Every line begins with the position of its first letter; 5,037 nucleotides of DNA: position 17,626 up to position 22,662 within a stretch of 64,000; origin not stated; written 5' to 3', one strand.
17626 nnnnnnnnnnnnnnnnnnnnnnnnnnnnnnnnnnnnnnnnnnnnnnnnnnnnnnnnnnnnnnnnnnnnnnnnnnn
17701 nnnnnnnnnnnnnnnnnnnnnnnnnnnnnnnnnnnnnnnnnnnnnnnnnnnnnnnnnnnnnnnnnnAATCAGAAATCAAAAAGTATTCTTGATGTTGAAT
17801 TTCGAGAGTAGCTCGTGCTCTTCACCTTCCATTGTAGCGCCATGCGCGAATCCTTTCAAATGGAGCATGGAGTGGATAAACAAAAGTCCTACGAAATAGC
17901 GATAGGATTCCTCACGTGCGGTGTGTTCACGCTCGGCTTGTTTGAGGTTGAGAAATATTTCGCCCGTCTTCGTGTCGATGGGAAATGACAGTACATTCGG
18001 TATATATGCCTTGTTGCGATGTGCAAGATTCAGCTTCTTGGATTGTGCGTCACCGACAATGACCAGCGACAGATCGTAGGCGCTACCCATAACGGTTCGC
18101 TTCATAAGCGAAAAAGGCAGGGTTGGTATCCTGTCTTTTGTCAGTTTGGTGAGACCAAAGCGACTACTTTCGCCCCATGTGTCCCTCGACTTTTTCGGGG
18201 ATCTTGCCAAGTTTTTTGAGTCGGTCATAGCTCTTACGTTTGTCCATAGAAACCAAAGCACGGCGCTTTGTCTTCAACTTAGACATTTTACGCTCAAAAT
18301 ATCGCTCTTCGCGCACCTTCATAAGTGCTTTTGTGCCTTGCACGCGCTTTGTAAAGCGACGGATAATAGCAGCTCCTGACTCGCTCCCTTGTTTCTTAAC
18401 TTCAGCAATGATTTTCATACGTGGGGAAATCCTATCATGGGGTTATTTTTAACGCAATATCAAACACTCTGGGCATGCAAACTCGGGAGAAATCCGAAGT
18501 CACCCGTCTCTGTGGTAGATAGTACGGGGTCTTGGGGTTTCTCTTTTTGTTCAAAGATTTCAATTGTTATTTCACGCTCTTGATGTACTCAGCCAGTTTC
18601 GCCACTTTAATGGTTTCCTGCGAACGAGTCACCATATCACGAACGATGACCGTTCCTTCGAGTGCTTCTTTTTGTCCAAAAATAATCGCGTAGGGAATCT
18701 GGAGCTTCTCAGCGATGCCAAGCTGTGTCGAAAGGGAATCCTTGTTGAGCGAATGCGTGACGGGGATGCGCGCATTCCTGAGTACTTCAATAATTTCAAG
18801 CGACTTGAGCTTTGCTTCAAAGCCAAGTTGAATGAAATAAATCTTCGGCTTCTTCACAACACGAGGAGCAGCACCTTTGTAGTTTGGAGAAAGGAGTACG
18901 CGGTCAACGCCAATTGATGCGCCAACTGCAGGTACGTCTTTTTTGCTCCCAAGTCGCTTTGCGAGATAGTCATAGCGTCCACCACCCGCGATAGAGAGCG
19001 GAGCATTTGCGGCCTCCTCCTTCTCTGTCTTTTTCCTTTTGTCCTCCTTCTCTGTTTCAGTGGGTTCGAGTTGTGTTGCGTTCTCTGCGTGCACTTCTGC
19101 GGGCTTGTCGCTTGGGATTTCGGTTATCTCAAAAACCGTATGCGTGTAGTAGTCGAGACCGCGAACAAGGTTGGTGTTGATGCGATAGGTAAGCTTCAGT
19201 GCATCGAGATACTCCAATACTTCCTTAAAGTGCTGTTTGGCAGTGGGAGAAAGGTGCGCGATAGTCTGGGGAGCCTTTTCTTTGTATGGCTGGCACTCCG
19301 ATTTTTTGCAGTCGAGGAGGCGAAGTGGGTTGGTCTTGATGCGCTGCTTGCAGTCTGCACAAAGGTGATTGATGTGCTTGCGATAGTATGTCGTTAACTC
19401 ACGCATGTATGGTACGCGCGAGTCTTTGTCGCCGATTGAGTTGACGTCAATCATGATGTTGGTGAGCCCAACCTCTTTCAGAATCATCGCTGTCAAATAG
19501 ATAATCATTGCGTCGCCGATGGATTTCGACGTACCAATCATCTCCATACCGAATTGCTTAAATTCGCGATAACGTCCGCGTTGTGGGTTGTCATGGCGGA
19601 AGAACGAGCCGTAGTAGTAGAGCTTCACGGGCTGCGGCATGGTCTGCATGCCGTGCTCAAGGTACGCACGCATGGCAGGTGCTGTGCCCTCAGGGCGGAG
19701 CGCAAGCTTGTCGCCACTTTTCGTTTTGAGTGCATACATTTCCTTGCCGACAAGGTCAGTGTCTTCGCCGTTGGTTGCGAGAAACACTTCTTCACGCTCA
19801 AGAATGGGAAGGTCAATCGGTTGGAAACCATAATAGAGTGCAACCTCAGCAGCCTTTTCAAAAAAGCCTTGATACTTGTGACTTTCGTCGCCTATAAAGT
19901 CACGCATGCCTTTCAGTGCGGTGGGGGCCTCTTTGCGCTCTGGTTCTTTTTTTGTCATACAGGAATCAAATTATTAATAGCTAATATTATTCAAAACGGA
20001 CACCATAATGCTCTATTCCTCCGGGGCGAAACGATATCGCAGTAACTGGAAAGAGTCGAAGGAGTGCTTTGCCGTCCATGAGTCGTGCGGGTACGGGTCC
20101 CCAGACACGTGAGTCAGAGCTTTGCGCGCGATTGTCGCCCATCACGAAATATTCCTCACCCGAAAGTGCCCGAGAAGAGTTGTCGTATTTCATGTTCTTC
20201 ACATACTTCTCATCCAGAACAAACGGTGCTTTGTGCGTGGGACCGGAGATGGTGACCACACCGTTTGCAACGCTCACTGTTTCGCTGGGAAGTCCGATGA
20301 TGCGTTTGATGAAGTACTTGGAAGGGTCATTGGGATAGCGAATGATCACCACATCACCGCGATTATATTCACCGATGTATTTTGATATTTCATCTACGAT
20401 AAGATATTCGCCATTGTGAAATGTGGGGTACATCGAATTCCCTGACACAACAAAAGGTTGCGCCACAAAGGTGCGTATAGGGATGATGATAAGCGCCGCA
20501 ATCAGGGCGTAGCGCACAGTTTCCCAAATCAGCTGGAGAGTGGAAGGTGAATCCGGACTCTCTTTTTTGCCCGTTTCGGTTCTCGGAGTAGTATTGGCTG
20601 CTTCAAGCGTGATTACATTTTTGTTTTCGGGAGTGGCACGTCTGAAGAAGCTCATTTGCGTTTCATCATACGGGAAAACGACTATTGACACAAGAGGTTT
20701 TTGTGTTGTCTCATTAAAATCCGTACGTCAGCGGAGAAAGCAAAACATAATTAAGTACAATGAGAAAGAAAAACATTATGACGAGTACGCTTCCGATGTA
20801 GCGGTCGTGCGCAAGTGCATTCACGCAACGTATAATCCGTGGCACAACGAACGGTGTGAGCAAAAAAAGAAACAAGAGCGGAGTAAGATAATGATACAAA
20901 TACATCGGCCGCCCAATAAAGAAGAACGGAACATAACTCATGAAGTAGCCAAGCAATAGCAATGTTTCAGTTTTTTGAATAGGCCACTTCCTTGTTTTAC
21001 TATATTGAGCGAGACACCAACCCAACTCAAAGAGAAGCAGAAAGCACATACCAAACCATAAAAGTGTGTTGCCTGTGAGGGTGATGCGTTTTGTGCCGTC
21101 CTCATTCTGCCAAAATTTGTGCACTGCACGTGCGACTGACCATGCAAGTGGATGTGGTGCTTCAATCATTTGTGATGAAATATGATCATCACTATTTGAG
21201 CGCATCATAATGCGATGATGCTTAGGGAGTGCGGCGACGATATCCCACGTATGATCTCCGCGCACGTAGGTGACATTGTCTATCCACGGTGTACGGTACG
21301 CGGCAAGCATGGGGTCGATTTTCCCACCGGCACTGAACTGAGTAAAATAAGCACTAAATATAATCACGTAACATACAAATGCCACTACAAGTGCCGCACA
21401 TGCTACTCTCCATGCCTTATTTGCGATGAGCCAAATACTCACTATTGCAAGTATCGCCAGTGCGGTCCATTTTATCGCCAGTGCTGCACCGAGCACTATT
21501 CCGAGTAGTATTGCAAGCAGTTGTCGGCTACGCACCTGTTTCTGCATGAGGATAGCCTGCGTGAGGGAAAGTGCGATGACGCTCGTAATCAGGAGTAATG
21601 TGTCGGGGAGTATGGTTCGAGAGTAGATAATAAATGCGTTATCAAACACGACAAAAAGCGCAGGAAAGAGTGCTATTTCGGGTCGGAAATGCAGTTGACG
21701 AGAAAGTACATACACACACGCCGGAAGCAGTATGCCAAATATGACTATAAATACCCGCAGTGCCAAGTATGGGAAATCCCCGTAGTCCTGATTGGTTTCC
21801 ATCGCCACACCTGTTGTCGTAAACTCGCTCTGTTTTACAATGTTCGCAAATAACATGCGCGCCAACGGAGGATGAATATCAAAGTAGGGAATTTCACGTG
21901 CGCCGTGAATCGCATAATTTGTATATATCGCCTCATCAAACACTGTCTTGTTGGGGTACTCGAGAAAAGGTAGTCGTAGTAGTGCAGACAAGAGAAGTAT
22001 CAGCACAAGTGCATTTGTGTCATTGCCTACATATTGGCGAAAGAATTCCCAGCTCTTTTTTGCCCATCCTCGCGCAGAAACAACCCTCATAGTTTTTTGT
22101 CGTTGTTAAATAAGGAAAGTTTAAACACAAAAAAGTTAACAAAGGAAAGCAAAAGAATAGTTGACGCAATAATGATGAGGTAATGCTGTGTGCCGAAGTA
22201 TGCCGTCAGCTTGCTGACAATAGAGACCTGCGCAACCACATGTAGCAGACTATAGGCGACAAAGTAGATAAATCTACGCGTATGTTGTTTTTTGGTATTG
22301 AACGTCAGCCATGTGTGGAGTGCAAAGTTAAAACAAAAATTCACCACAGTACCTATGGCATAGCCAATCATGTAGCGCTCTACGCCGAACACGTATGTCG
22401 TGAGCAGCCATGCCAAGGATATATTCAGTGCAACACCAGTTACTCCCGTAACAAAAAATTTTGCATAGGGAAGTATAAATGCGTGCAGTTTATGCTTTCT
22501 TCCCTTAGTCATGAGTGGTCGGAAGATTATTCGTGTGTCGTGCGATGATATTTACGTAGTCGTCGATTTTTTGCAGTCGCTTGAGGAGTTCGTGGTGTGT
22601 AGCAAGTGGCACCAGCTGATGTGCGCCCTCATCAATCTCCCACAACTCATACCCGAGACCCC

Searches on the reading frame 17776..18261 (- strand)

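Call 105: search_protein_families(library=pfam, proteins=[window:17776-18261:-], max_evalue=0.001)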
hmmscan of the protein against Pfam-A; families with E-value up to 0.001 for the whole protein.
window:17776-18261:- (161 aa): 1 family
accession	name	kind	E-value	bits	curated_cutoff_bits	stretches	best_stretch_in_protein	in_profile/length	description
PF02130.23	YbeY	-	6.9e-18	65.2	25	1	56-148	22-122/129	Endoribonuclease YbeY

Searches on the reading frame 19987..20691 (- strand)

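Call 105: search_protein_families(library=pfam, proteins=[window:19987-20691:-], max_evalue=0.001)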
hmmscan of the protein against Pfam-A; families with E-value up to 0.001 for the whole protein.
window:19987-20691:- (234 aa): 2 families
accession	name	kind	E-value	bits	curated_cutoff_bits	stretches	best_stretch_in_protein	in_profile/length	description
PF10502.14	Peptidase_S26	-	6.5e-44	150.3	22.9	1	56-213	2-167/168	Signal peptidase, peptidase S26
PF00717.28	Peptidase_S24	-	6.2e-06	26.3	23.3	1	81-132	39-83/116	Peptidase S24-like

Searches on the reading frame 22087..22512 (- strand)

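Call 105: search_protein_families(library=pfam, proteins=[window:22087-22512:-], max_evalue=0.001)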
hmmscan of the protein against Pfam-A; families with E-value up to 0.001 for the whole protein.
window:22087-22512:- (141 aa): 1 family
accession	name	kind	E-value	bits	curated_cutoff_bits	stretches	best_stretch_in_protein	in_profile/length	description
PF04138.20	GtrA_DPMS_TM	-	2e-11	44.5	26.1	1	18-135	1-117/117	GtrA/DPMS, transmembrane domain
